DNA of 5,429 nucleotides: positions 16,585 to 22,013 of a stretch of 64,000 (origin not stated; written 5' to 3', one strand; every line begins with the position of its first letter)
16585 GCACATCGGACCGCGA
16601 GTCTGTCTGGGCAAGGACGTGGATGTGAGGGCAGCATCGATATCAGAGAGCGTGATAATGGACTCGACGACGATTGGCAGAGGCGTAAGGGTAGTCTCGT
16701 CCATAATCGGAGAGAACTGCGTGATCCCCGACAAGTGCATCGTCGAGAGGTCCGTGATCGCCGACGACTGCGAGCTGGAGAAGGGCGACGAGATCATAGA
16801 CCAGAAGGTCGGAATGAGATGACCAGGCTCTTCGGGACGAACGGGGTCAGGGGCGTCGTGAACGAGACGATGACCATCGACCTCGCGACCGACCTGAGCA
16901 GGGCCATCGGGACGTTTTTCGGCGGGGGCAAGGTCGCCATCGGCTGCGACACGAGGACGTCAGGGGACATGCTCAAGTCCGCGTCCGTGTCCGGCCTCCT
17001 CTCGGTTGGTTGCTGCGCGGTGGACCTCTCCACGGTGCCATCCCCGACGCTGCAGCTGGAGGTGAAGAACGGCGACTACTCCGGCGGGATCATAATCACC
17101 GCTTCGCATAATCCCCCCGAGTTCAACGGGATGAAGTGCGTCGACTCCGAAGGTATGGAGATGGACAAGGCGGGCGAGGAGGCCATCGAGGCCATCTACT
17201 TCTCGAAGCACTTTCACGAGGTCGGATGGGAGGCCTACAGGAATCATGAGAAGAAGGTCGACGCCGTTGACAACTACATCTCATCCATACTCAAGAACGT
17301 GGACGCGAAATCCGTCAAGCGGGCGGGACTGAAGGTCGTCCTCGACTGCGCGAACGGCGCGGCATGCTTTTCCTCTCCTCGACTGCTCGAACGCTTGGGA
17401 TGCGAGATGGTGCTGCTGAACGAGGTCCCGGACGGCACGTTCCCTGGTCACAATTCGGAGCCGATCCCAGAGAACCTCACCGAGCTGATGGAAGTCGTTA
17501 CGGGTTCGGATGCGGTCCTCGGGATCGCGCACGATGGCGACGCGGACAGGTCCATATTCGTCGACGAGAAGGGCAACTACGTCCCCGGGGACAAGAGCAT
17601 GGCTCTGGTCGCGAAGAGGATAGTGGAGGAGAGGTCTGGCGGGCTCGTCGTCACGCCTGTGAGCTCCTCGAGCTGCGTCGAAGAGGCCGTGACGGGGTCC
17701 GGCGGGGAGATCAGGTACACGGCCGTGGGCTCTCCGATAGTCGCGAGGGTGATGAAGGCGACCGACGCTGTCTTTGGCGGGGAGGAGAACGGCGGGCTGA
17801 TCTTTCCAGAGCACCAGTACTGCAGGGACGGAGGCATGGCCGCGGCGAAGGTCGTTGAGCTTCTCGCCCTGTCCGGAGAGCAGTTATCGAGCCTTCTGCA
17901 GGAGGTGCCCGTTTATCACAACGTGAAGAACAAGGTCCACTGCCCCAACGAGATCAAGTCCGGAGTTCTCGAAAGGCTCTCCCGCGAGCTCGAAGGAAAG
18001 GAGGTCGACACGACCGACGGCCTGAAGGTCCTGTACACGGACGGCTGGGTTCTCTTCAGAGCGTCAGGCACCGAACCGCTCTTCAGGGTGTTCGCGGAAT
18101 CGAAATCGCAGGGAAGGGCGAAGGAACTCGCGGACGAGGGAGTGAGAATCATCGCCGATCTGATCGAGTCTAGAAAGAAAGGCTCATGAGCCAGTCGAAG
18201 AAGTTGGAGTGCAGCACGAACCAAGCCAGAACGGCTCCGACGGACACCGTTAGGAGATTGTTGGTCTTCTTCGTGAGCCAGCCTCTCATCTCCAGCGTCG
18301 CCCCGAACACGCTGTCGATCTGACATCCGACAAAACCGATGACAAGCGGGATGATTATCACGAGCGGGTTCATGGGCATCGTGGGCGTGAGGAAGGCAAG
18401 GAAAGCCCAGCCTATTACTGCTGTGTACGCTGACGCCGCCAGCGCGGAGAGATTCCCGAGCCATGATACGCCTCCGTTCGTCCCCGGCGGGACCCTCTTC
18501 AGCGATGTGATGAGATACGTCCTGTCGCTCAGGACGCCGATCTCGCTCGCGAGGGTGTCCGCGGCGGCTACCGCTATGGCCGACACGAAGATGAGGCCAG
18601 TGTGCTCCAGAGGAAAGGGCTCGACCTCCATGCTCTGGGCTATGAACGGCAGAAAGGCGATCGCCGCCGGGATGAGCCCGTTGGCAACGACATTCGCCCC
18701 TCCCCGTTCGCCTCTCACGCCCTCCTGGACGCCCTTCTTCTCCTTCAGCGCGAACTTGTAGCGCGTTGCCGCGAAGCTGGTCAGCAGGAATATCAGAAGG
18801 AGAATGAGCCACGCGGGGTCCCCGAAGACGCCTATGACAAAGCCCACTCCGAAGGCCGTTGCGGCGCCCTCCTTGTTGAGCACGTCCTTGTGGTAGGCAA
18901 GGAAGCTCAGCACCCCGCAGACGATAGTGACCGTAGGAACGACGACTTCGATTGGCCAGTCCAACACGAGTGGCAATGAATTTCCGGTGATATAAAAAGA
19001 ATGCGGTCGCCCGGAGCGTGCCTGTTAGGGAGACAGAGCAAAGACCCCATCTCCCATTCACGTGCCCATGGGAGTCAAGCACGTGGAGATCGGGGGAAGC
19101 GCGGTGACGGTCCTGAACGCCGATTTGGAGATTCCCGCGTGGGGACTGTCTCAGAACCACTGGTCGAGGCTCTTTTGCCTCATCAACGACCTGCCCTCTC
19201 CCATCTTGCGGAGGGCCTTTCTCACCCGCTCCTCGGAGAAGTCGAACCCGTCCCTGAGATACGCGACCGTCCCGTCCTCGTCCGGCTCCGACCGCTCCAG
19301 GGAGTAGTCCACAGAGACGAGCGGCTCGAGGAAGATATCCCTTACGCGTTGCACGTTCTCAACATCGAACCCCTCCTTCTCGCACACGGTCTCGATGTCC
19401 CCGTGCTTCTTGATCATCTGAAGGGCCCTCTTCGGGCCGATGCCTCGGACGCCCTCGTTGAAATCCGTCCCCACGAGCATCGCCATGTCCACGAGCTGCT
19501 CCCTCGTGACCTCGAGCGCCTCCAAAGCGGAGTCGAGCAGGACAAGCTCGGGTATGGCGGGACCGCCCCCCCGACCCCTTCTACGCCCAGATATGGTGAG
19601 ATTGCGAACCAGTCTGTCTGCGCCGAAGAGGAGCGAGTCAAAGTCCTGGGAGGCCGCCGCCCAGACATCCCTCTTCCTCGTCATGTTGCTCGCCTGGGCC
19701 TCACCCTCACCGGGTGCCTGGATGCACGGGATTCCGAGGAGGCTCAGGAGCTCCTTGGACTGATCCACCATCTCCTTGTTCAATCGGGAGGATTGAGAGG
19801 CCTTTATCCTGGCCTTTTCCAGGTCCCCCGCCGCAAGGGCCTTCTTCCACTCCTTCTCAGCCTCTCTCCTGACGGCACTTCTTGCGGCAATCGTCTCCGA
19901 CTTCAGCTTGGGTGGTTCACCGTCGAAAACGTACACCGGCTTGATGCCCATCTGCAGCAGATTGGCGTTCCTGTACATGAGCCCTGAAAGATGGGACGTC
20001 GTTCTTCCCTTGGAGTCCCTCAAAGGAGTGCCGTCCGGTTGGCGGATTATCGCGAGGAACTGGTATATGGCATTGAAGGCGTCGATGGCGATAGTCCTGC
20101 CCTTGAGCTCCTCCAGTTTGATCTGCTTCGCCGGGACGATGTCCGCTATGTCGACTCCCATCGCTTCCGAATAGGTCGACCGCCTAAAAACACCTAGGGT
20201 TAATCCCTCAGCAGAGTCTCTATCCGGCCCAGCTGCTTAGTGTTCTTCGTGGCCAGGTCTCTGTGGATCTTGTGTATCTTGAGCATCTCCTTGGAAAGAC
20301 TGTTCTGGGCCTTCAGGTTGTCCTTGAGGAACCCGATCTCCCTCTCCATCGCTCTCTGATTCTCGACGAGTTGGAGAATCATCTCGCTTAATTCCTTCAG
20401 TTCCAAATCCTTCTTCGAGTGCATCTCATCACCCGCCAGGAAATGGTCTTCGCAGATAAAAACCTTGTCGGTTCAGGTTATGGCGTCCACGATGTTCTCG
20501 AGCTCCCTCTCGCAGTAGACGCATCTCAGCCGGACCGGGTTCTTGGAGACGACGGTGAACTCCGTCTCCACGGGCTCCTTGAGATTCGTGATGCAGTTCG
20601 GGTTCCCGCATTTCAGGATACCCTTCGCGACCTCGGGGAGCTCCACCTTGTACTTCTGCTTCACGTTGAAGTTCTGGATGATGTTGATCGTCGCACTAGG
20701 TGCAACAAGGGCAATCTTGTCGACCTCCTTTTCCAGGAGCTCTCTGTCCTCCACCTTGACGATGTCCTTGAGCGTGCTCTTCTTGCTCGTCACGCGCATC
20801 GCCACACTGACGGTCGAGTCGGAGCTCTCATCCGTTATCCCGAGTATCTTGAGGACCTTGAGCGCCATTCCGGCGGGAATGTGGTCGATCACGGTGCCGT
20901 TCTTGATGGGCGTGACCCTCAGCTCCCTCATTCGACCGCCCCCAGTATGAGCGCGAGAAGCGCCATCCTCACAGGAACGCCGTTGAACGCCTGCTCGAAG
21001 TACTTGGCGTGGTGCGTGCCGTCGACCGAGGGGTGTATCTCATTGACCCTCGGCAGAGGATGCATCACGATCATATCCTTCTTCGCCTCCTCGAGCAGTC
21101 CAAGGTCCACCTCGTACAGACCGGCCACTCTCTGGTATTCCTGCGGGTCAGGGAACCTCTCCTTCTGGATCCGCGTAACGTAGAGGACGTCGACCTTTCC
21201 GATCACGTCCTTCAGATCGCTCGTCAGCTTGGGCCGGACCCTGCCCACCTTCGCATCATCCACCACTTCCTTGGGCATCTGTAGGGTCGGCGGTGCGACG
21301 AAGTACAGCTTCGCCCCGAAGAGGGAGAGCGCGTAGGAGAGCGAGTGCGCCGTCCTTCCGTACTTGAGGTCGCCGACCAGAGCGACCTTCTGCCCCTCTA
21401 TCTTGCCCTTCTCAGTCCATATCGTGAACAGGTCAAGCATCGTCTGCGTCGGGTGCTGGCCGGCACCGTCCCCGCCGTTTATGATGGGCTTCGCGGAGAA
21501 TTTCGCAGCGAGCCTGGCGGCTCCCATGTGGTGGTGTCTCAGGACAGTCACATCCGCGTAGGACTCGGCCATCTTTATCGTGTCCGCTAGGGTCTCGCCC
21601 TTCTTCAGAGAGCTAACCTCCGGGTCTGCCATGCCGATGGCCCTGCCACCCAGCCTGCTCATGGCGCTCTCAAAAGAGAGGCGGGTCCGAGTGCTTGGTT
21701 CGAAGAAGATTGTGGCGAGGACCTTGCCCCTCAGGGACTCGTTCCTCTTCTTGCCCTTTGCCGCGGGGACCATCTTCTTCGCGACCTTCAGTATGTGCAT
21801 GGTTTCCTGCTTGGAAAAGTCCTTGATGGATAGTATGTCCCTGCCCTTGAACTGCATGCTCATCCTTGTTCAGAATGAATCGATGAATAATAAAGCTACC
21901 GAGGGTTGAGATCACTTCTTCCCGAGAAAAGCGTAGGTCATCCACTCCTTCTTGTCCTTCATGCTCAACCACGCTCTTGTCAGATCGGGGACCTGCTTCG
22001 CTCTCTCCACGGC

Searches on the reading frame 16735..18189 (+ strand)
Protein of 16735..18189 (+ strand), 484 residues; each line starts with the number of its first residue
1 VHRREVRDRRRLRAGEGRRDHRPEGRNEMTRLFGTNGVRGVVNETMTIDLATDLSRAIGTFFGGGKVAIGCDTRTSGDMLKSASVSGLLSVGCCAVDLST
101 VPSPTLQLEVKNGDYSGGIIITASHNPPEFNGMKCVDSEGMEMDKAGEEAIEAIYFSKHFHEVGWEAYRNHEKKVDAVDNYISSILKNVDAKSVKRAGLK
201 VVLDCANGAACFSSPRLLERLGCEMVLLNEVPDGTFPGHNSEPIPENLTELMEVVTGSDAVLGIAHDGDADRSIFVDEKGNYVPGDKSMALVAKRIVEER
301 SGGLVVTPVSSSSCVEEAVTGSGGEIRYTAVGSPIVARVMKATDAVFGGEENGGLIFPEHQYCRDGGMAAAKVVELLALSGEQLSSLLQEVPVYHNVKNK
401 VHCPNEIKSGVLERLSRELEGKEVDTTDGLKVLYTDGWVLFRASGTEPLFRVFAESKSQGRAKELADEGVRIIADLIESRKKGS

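Call 55: search_protein_families(library=pfam, proteins=[window:16735-18189:+], max_evalue=0.00001)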
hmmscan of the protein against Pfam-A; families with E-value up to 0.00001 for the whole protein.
window:16735-18189:+ (484 aa): 4 families
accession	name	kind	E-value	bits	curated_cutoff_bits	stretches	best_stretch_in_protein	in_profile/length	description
PF02878.22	PGM_PMM_I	-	3.4e-36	124.4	22.5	1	31-160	2-136/138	Phosphoglucomutase/phosphomannomutase, alpha/beta/alpha domain I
PF02879.22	PGM_PMM_II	-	2.5e-28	99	29.3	1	180-280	2-103/103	Phosphoglucomutase/phosphomannomutase, alpha/beta/alpha domain II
PF02880.22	PGM_PMM_III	-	1.4e-26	93.3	20.7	1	285-391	2-111/115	Phosphoglucomutase/phosphomannomutase, alpha/beta/alpha domain III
PF00408.26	PGM_PMM_IV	-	1.7e-12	47.7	23.1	1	416-468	12-64/68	Phosphoglucomutase/phosphomannomutase, C-terminal domain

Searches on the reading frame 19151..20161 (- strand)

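Call 55: search_protein_families(library=pfam, proteins=[window:19151-20161:-], max_evalue=0.00001)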
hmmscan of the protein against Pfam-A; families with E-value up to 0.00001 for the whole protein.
window:19151-20161:- (336 aa): 3 families
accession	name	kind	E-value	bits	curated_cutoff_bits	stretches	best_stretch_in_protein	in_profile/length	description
PF00867.23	XPG_I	-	7.3e-25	87.6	24.9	1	143-233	1-89/89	XPG I-region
PF00752.23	XPG_N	-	4.1e-20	72.6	22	1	11-100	16-100/101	XPG N-terminal domain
PF01367.25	5_3_exonuc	-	4.2e-07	30.8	40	1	218-263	1-48/97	5'-3' exonuclease, C-terminal SAM fold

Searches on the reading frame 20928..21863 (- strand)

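Call 55: search_protein_families(library=pfam, proteins=[window:20928-21863:-], max_evalue=0.00001)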
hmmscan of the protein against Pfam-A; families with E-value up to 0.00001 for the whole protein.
window:20928-21863:- (311 aa): 2 families
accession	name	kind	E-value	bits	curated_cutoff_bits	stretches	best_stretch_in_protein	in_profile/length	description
PF02729.26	OTCace_N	-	5.5e-49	166.5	29.9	1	8-149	1-147/148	Aspartate/ornithine carbamoyltransferase, carbamoyl-P binding domain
PF00185.30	OTCace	-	1.5e-34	119.8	29.4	1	156-305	1-156/157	Aspartate/ornithine carbamoyltransferase, Asp/Orn binding domain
